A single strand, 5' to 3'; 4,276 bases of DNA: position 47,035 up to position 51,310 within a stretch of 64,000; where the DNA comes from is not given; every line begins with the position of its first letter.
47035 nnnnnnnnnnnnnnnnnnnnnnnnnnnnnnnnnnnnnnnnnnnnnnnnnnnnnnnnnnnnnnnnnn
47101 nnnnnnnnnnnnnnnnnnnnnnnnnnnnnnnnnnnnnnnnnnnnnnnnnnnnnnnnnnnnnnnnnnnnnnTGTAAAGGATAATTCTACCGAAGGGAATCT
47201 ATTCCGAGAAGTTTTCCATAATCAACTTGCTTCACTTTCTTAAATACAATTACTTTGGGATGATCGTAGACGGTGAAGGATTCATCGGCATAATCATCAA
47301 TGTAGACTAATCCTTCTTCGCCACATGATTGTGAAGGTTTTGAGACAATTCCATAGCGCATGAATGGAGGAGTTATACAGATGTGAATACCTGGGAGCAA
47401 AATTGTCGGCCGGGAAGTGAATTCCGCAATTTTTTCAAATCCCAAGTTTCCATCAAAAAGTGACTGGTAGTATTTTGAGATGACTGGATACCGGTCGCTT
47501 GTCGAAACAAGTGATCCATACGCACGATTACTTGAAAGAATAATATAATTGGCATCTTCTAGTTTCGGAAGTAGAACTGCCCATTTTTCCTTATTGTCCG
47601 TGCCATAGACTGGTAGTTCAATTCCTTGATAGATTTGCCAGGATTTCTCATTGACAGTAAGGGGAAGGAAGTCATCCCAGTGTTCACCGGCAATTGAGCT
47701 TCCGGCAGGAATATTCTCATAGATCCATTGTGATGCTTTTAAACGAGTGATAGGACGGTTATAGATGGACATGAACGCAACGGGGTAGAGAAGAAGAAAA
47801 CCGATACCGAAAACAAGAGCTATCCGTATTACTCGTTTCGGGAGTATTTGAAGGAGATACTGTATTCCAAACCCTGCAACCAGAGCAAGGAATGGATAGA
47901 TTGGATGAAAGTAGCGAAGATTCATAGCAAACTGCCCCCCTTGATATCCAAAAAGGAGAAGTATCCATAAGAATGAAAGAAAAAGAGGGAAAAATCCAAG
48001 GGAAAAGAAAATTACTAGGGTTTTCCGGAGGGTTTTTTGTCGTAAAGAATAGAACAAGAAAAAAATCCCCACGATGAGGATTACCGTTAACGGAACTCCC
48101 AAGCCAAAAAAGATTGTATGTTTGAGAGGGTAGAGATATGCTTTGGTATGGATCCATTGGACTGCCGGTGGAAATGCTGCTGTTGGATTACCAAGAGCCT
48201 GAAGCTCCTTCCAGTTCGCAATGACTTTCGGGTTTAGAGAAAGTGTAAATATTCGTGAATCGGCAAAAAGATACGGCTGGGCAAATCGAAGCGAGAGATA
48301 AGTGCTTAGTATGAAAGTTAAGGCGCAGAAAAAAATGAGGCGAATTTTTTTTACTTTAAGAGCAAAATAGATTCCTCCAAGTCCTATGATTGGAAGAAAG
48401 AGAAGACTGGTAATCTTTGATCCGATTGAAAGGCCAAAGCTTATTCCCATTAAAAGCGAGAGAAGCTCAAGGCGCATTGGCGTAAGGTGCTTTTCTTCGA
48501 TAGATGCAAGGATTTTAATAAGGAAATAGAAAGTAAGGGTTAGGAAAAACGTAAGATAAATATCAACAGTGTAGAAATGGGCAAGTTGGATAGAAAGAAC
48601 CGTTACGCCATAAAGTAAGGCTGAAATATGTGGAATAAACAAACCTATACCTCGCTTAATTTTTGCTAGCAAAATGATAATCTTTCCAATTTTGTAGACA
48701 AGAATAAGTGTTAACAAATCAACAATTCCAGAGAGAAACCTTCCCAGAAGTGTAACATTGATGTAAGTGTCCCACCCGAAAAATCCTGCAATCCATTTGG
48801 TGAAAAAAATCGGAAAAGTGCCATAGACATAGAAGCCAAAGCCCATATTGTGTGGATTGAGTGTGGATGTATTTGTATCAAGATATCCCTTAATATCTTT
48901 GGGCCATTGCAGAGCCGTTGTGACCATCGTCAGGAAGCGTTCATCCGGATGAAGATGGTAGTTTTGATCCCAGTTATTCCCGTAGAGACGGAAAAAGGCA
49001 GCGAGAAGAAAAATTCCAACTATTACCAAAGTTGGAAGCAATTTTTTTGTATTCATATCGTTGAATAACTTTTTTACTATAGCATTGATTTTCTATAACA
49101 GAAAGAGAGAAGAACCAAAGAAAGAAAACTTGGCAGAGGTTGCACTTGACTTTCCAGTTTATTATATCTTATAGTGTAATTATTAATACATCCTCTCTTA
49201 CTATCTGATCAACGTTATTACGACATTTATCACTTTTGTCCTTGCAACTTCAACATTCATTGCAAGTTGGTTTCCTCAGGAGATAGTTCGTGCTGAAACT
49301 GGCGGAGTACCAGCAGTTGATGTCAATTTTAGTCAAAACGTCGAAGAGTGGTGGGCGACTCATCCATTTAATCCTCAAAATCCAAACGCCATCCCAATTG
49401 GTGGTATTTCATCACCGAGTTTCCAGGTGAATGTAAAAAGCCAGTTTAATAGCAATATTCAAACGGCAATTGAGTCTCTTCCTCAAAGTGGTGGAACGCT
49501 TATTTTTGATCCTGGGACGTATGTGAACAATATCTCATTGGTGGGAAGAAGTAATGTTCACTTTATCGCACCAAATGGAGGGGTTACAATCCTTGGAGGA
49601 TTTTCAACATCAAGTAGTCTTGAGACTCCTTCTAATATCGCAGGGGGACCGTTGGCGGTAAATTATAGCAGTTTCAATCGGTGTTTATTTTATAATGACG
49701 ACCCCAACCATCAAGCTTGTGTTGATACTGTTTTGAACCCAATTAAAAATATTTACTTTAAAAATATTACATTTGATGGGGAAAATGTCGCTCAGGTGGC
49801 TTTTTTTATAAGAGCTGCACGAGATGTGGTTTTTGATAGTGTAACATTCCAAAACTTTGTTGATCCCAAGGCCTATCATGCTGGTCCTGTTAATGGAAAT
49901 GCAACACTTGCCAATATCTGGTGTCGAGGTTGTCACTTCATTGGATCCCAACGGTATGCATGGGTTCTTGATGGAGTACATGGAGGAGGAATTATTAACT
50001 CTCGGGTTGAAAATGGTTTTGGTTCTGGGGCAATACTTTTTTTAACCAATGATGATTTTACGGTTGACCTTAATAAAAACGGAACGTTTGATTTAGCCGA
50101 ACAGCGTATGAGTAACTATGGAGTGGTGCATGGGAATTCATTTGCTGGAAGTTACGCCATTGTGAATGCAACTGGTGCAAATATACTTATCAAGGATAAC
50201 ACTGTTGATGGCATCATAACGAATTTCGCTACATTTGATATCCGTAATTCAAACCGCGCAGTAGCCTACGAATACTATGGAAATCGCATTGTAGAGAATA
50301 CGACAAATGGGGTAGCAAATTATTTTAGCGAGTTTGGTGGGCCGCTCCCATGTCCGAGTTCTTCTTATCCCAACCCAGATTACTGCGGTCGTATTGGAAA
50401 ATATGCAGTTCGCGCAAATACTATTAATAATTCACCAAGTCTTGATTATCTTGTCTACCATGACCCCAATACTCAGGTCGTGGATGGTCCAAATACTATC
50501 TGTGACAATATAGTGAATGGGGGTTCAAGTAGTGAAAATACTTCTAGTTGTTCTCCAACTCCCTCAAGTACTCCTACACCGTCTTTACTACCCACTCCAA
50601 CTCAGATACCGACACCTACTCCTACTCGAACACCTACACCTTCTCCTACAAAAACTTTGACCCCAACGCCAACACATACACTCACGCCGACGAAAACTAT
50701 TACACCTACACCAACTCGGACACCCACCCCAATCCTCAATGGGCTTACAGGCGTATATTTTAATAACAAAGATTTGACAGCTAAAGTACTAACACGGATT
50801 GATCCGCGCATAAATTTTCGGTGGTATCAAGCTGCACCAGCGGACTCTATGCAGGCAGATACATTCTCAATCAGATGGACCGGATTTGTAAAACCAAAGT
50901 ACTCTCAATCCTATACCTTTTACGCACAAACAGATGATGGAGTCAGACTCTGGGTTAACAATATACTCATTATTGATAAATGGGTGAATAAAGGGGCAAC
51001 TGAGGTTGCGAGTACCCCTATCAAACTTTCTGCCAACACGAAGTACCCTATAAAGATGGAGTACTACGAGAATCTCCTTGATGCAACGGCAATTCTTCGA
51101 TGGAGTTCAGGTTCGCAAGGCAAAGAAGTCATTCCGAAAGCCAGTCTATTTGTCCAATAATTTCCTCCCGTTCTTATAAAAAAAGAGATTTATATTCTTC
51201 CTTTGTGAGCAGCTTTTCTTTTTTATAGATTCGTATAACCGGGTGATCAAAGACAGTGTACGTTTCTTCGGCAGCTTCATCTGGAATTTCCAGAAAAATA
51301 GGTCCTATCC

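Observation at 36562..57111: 20-kb glycan-assembly locus: UbiA (DPPR-synthase-like) plus GT2 polyprenyl-P-sugar synthase plus six GT-C-type membrane transferases, encoded alongside PT-linker secreted proteins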

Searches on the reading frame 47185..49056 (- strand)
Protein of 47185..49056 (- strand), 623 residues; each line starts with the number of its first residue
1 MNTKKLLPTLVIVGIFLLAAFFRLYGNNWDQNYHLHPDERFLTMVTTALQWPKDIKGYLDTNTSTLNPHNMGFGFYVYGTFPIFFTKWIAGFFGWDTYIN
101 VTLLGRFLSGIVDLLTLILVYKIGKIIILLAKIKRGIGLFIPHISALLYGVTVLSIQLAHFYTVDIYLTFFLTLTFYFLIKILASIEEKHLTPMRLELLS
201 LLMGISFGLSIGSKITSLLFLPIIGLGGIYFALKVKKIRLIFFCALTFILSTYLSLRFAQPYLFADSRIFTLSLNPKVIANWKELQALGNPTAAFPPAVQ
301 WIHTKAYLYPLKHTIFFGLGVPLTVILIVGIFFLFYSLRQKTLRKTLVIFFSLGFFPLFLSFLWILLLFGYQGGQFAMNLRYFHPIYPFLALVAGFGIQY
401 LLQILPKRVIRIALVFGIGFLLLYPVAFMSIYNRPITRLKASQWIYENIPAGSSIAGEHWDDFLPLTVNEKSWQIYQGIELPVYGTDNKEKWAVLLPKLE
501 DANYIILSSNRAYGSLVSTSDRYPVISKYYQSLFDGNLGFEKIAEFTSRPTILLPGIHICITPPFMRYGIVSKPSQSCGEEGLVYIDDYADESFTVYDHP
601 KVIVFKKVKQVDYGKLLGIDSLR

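Call 4: search_protein_families(library=pfam, proteins=[window:47185-49056:-], max_evalue=0.01)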
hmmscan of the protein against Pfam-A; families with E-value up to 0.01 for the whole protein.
window:47185-49056:- (623 aa): 0 families

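Call 6: search_protein_families(library=ncbifam, proteins=[window:47185-49056:-], max_evalue=0.01)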
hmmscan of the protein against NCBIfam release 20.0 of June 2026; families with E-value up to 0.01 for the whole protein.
window:47185-49056:- (623 aa): 0 families

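Call 29: search_protein_families(library=pfam, proteins=[window:47185-49056:-], max_evalue=10)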
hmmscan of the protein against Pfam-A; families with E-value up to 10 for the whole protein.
window:47185-49056:- (623 aa): 2 families
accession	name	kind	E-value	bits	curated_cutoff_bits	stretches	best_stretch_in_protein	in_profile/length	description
PF11028.14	TMEM260-like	-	0.026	14.8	24.2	1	169-231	116-171/179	Protein O-mannosyl-transferase TMEM260-like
PF13231.12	PMT_2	-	4.4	7.9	26.1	1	106-234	25-132/160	Dolichyl-phosphate-mannose-protein mannosyltransferase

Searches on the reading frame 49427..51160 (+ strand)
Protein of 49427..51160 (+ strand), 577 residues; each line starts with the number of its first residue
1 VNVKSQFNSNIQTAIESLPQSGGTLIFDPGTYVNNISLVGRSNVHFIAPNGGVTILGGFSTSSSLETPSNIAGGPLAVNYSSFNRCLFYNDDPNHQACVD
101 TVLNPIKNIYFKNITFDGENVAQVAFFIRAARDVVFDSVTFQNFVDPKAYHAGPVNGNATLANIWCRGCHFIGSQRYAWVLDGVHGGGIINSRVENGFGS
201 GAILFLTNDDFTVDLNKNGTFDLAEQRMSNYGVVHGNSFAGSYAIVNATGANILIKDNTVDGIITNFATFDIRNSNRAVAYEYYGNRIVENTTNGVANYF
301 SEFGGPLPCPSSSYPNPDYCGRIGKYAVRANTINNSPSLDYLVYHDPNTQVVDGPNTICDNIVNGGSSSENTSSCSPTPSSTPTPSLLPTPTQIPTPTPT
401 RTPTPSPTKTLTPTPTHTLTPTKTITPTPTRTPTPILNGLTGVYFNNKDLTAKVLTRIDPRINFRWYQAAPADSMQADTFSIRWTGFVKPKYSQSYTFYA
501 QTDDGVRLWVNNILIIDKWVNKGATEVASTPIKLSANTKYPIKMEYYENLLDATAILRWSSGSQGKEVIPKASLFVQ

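Call 4: search_protein_families(library=pfam, proteins=[window:49427-51160:+], max_evalue=0.01)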
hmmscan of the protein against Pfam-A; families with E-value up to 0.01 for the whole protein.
window:49427-51160:+ (577 aa): 2 families
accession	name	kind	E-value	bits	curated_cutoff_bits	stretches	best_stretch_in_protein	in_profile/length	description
PF07691.17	PA14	-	1.9e-27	96.3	24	1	438-571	3-145/147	PA14 domain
PF10528.15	GLEYA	-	4.8e-06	27.2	26.2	1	480-548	1-78/91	GLEYA domain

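Call 7: search_protein_families(library=ncbifam, proteins=[window:49427-51160:+], max_evalue=0.01)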
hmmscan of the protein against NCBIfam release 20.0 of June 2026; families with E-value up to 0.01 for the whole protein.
window:49427-51160:+ (577 aa): 1 family
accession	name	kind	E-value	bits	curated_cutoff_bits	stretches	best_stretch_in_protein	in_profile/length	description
NF041776.1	xylosidase_Xyl3A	equivalog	3.9e-08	31.7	1250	1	438-557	444-564/846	xylan 1,4-beta-xylosidase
